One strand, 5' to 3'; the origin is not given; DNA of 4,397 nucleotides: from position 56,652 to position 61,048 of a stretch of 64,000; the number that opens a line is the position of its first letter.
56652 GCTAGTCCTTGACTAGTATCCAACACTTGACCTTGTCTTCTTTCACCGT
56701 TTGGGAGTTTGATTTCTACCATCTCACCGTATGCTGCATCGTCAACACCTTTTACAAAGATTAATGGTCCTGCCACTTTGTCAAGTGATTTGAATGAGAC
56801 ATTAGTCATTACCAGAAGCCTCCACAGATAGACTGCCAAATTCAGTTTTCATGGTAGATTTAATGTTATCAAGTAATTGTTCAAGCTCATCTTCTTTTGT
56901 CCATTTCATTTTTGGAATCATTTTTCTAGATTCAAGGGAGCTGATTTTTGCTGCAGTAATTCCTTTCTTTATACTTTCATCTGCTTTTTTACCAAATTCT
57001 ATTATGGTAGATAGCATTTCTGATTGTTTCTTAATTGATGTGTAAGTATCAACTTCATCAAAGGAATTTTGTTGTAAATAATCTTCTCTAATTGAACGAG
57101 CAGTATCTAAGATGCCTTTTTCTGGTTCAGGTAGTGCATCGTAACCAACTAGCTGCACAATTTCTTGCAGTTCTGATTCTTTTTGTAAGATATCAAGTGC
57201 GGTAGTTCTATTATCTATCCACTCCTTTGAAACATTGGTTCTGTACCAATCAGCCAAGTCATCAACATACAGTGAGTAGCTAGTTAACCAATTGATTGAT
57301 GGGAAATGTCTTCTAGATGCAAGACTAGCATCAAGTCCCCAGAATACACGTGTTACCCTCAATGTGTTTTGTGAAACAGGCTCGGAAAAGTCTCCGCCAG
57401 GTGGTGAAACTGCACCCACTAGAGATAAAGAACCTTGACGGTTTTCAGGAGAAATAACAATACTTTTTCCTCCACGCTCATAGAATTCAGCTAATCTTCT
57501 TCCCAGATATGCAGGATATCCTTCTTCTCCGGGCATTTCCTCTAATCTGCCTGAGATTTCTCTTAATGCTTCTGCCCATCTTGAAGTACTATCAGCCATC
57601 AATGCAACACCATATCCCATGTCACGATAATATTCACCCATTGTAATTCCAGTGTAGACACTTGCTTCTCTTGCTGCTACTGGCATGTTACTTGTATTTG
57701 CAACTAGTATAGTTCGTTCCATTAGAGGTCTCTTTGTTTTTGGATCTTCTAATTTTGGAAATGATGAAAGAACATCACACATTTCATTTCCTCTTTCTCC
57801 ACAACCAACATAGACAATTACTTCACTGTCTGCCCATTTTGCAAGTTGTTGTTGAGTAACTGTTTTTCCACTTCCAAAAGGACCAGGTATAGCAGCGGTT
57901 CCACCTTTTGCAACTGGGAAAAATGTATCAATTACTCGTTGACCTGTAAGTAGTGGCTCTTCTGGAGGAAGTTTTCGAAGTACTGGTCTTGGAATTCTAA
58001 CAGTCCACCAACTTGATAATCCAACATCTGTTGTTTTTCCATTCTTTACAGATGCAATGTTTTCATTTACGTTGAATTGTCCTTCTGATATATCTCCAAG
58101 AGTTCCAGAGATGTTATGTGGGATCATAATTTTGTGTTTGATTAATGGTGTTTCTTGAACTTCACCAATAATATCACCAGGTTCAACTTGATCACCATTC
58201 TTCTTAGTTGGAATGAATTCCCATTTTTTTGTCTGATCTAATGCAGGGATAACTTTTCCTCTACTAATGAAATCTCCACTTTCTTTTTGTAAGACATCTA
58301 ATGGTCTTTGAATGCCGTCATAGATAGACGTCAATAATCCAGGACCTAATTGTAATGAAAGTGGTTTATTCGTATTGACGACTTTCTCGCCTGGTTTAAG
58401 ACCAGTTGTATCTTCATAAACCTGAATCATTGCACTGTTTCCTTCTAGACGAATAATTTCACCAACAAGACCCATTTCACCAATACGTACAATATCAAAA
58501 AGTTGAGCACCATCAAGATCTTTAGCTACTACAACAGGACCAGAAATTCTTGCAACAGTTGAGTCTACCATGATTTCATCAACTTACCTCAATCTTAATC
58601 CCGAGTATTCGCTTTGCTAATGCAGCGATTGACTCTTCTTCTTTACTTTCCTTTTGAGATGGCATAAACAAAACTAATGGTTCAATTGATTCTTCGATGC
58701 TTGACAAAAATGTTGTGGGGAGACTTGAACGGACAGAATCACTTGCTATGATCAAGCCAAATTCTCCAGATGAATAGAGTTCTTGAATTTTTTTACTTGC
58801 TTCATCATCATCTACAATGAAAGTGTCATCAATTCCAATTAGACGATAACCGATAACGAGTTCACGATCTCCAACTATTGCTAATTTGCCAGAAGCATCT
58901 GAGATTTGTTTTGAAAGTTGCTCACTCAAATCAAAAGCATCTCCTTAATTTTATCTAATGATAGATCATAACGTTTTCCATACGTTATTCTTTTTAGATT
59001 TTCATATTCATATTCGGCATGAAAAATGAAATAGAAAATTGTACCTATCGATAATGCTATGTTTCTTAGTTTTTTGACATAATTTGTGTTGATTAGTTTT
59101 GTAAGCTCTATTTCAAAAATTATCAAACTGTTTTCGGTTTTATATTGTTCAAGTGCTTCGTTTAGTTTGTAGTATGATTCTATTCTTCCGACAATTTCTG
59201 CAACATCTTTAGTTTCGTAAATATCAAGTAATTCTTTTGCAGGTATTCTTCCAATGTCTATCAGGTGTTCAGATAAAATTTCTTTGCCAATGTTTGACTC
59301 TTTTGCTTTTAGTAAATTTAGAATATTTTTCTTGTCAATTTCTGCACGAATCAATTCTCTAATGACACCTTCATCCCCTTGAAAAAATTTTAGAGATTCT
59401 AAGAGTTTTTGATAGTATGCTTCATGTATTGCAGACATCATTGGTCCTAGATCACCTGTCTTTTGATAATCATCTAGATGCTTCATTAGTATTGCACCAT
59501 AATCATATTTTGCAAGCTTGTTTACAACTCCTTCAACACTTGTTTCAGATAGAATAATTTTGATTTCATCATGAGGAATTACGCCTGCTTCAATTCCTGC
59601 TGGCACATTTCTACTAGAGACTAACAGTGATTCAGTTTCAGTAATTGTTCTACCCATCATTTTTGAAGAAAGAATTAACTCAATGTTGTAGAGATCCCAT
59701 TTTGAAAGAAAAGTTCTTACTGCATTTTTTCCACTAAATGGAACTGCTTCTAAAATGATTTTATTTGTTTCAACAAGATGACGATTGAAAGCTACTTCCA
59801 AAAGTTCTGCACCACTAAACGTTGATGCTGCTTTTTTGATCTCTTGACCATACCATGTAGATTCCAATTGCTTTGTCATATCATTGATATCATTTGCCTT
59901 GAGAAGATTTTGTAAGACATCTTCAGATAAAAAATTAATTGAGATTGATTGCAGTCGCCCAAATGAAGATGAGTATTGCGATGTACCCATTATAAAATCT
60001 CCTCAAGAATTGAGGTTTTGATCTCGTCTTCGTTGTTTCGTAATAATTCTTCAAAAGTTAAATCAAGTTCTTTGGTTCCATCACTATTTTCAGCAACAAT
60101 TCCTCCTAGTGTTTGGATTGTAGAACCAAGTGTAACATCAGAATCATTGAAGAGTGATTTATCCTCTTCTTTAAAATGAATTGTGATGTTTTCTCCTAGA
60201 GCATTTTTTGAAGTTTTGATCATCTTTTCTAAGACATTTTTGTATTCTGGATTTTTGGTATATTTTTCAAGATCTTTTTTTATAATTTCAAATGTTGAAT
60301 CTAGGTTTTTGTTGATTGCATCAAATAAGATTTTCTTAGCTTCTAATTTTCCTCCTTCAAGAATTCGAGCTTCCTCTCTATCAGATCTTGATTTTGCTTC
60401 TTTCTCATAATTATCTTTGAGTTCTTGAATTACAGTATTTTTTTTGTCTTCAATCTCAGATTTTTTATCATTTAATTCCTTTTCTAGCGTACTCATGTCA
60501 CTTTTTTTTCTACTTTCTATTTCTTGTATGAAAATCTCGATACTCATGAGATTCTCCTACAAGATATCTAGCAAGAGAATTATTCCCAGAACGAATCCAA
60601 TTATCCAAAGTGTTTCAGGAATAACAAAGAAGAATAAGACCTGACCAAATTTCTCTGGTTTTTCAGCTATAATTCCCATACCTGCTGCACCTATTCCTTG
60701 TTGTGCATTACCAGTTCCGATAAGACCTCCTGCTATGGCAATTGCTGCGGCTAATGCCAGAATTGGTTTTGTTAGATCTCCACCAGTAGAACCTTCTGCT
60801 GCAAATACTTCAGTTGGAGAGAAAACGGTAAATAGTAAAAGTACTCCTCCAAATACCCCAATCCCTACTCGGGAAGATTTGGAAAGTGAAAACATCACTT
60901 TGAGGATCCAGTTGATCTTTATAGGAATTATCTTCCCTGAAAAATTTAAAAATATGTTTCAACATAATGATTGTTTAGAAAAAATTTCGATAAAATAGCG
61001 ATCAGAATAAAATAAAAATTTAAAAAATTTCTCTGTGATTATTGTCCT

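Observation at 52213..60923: Second, Thermoplasma-like ATPase operon inserted directly behind the native one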

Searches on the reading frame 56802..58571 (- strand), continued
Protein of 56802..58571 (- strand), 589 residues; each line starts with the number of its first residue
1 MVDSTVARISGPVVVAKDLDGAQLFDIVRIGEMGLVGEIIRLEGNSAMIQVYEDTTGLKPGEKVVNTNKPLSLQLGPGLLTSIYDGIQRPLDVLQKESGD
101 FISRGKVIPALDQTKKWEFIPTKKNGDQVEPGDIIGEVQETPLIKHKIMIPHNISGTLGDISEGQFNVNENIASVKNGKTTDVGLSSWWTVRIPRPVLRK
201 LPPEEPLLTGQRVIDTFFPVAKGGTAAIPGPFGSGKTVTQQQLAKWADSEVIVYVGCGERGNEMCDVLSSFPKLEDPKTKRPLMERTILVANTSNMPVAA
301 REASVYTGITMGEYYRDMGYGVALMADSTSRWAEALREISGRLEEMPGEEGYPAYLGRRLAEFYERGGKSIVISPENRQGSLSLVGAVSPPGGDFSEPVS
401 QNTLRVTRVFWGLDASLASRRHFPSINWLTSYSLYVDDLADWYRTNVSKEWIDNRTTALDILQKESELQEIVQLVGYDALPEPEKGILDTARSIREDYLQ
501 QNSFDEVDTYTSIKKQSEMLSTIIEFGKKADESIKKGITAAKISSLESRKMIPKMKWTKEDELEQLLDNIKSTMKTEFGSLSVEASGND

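Call 67: search_protein_families(library=ncbifam, proteins=[window:56802-58571:-], max_evalue=0.01)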
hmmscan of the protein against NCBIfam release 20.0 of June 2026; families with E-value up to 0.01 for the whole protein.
window:56802-58571:- (589 aa): 33 families (the best 25 are shown)
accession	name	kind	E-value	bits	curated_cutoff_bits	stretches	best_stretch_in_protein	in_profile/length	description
TIGR01043.1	ATP_syn_A_arch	equivalog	8.6e-282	935.8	972.15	1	5-578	4-579/580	ATP synthase subunit A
NF003220.0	PRK04192.1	subfamily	2.9e-265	881.2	470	1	3-582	4-584/588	V-type ATP synthase subunit A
NF011287.0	PRK14698.1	equivalog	9.1e-246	818.4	1238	2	237-568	670-1002/1017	V-type ATP synthase subunit A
TIGR01042.1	V-ATPase_V1_A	equivalog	5.8e-214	712.1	779.9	1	5-544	4-549/591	V-type ATPase subunit A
TIGR02546.1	III_secr_ATP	equivalog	9.8e-44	149.7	604.75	2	191-513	115-414/423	type III secretion system ATPase SctN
TIGR01026.1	fliI_yscN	subfamily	2.5e-41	141.8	379.5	2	198-517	138-436/440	FliI/YscN family ATPase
TIGR03496.1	FliI_clade1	equivalog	3.4e-39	134.8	619.1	2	196-515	110-410/414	flagellar protein export ATPase FliI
TIGR03497.1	FliI_clade2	equivalog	3.8e-39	134.8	629.8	2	194-514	109-407/413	flagellar protein export ATPase FliI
NF003235.0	PRK04196.1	subfamily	1.4e-38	132.8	349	2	196-524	119-439/462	V-type ATP synthase subunit B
TIGR03498.1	FliI_clade3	equivalog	1.8e-38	132.3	587.45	2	199-484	116-382/418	flagellar protein export ATPase FliI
NF005295.0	PRK06820.1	equivalog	5.1e-36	124.6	690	2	193-479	134-398/440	EscN/YscN/HrcN family type III secretion system ATPase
TIGR01039.1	atpD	equivalog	1.7e-33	116.1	462.85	1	186-517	106-420/462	F0F1 ATP synthase subunit beta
NF006012.0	PRK08149.1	equivalog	1.1e-32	113.6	594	1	189-517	120-427/431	type III secretion system ATPase SctN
NF005391.0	PRK06936.1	equivalog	1.2e-31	110.1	657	1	193-483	133-401/439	type III secretion system ATPase SctN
NF006575.0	PRK09099.1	subfamily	7.2e-30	104.1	706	2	192-521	135-438/443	type III secretion system ATPase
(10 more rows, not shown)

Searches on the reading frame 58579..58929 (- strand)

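Call 3: search_protein_families(library=pfam, proteins=[window:58579-58929:-], max_evalue=0.01)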
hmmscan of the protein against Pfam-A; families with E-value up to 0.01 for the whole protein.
window:58579-58929:- (116 aa): 1 family
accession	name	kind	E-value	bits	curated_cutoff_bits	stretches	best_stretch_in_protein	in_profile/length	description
PF01990.22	ATP-synt_F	-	1.2e-13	51.5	23.5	1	17-101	2-84/91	ATP synthase (F/14-kDa) subunit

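Call 67: search_protein_families(library=ncbifam, proteins=[window:58579-58929:-], max_evalue=0.01)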
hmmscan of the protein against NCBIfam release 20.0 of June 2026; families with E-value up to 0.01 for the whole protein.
window:58579-58929:- (116 aa): 4 families
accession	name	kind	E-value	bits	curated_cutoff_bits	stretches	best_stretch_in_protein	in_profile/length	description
NF002256.0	PRK01189.1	equivalog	1.9e-24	86.1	149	1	16-113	5-101/104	V-type ATP synthase subunit F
NF003047.0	PRK03957.1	equivalog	4.1e-14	52.8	101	1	15-113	2-98/100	V-type ATP synthase subunit F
NF002577.0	PRK02228.1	equivalog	2.9e-12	47.1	112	1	15-111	3-97/101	V-type ATP synthase subunit F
NF002384.0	PRK01395.1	equivalog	5.4e-10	39.4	114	1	15-97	5-85/104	V-type ATP synthase subunit F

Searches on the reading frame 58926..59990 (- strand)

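Call 3: search_protein_families(library=pfam, proteins=[window:58926-59990:-], max_evalue=0.01)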
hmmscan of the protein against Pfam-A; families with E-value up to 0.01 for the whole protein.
window:58926-59990:- (354 aa): 2 families
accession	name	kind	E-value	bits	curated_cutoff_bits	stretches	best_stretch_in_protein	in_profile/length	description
PF01992.21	vATP-synt_AC39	-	1.3e-53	183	29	1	12-350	4-338/339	ATP synthase (C/AC39) subunit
PF22164.2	Dark_WHD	-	0.0056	17.5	27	0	136-163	14-41/63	Dark, winged-helix domain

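Call 67: search_protein_families(library=ncbifam, proteins=[window:58926-59990:-], max_evalue=0.01)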
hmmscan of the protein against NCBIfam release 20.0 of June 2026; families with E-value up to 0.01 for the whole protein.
window:58926-59990:- (354 aa): 6 families
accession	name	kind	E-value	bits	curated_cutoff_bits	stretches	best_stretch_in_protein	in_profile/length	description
NF002266.0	PRK01198.1-2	equivalog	4e-54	183.9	270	1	2-352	2-328/333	V-type ATP synthase subunit C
TIGR02923.1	AhaC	equivalog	9.1e-47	160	240.5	1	4-352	3-347/348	ATP synthase A1 subunit C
NF002268.0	PRK01198.1-4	equivalog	5.6e-44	150.8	381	1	3-354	8-346/346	V-type ATP synthase subunit C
NF002267.0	PRK01198.1-3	equivalog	2.9e-40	138.6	488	1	6-353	48-389/390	V-type ATP synthase subunit C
NF002265.0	PRK01198.1-1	equivalog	4.9e-30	104.7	534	1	4-354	7-351/352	V-type ATP synthase subunit C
NF002269.0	PRK01198.1-5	equivalog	5.9e-21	74.9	574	1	6-351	35-364/369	V-type ATP synthase subunit C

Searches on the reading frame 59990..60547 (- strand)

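Call 3: search_protein_families(library=pfam, proteins=[window:59990-60547:-], max_evalue=0.01)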
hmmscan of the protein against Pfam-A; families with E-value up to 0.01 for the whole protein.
window:59990-60547:- (185 aa): 1 family
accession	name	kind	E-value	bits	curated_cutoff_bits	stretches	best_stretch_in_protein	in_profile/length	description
PF01991.23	vATP-synt_E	-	1.8e-10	41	24.2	1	22-180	18-194/199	ATP synthase (E/31 kDa) subunit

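Call 67: search_protein_families(library=ncbifam, proteins=[window:59990-60547:-], max_evalue=0.01)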
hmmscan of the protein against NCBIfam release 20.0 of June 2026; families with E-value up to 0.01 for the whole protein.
window:59990-60547:- (185 aa): 3 families
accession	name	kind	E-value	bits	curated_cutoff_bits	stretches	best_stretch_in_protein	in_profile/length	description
NF002264.0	PRK01194.1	equivalog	3.3e-24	85.8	250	1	1-184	1-183/185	V-type ATP synthase subunit E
NF002629.0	PRK02292.1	equivalog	4e-14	52.9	184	1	1-177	1-183/192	V-type ATP synthase subunit E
NF003049.0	PRK03963.1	equivalog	1.8e-09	37.7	225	1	3-182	4-194/198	V-type ATP synthase subunit E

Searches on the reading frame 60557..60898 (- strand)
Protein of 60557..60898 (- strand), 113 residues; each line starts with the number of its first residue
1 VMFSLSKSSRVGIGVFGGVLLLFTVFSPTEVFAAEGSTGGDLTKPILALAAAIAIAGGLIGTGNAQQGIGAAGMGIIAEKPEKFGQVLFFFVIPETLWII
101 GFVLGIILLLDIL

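Call 3: search_protein_families(library=pfam, proteins=[window:60557-60898:-], max_evalue=0.01)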
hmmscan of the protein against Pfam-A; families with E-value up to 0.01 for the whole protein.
window:60557-60898:- (113 aa): 1 family
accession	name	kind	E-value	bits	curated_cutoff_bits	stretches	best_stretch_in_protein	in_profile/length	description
PF00137.26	ATP-synt_C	-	5e-12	46.3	24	1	49-108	1-60/60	ATP synthase subunit C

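Call 42: search_solved_structures(query=window:60557-60898:-, max_evalue=1, show_alignments=4)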
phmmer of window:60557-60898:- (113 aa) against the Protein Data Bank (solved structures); distinct sequences matched with E-value up to 1: 13.
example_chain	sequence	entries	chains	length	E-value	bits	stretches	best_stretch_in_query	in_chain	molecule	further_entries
8ywt_O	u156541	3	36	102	2.4e-12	50.1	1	20-108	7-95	V-type ATP synthase, subunit K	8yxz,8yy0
5gar_O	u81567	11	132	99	3.7e-12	49.5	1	20-108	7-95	Vacuolar type ATP synthase subunit | V-type ATP synthase, subunit K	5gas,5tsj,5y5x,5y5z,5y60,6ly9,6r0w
2bl2_A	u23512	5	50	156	3.7e-11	46.3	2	46-111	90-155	V-TYPE SODIUM ATP SYNTHASE SUBUNIT K | V-Type Sodium ATPase Subunit K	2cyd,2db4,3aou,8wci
6qum_O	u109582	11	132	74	1.8e-10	44.1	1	40-108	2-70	V-type ATP synthase, subunit K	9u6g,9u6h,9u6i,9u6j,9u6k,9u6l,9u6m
8yy1_O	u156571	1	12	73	3e-10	43.4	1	40-108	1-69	V-type ATP synthase, subunit K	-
36qu_g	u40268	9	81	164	0.00055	23.2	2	55-108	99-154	V-type proton ATPase subunit c1 | V-type proton ATPase subunit c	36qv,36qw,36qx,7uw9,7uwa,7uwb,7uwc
2wie_A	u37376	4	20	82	0.0054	20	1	41-110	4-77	ATP SYNTHASE C CHAIN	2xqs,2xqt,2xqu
5tj5_D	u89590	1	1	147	0.19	15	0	49-108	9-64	V-type proton ATPase subunit c'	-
6m0r_D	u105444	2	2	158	0.22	14.8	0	49-108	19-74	V-type proton ATPase subunit c'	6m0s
2lra_A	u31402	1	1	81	0.28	14.5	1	39-82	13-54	POSSIBLE EXPORTED PROTEIN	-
5vox_S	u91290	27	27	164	0.29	14.4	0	49-108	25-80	V-type proton ATPase subunit c'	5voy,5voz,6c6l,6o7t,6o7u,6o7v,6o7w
2kgy_A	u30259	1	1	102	0.37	14.1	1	38-82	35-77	POSSIBLE EXPORTED PROTEIN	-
22vl_M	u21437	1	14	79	0.49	13.7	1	49-109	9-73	ATP synthase subunit c, chloroplastic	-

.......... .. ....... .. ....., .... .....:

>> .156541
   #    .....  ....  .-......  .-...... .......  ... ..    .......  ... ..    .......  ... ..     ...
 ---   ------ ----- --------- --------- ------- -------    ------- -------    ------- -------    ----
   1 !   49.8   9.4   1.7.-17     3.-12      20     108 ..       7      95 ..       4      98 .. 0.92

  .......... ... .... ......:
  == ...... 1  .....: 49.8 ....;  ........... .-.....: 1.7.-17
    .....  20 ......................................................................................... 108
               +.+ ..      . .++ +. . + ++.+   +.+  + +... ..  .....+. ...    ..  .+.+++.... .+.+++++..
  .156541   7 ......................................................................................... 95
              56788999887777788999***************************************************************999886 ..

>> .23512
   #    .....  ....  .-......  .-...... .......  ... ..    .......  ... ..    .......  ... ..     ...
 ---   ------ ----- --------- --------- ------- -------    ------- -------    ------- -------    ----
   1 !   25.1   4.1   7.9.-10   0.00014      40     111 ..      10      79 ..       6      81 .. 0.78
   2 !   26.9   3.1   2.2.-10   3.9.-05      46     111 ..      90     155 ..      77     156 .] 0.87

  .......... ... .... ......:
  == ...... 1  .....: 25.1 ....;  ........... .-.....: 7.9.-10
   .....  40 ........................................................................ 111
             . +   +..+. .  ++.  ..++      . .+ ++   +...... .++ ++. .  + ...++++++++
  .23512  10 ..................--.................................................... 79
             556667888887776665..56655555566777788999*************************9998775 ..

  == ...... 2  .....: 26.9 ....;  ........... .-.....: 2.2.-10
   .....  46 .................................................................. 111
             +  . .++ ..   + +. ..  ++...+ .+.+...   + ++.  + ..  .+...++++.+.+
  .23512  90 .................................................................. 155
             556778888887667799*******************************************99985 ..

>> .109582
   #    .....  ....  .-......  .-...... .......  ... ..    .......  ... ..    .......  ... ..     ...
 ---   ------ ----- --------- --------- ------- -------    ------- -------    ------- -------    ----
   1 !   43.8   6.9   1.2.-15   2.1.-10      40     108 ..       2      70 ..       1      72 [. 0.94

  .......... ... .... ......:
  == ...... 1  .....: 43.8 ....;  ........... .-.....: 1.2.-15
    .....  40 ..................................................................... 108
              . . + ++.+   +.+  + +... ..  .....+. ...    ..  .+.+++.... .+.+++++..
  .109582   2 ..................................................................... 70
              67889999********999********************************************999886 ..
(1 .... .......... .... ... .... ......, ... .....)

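Call 67: search_protein_families(library=ncbifam, proteins=[window:60557-60898:-], max_evalue=0.01)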
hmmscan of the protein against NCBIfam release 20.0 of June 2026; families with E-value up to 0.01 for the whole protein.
window:60557-60898:- (113 aa): 6 families
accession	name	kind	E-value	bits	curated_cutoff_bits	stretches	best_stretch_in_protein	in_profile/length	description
NF004913.0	PRK06271.1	equivalog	2e-08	33.8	211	1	48-110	9-71/220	V-type ATP synthase subunit K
NF005124.0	PRK06558.1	equivalog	7.2e-08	32.4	127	1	50-111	18-81/159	V-type ATP synthase subunit K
NF004888.0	PRK06251.1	equivalog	1.9e-07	31.2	101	1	47-110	36-99/102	V-type ATP synthase subunit K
NF011483.0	PRK14893.1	equivalog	2.8e-06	27.4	188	1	36-109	81-154/162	V-type ATP synthase subunit K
NF006219.0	PRK08344.1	equivalog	1.2e-05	25.1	108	1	45-107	3-68/161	V-type ATP synthase subunit K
NF005608.0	PRK07354.1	equivalog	0.0041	17.7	128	1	48-110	10-76/81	F0F1 ATP synthase subunit C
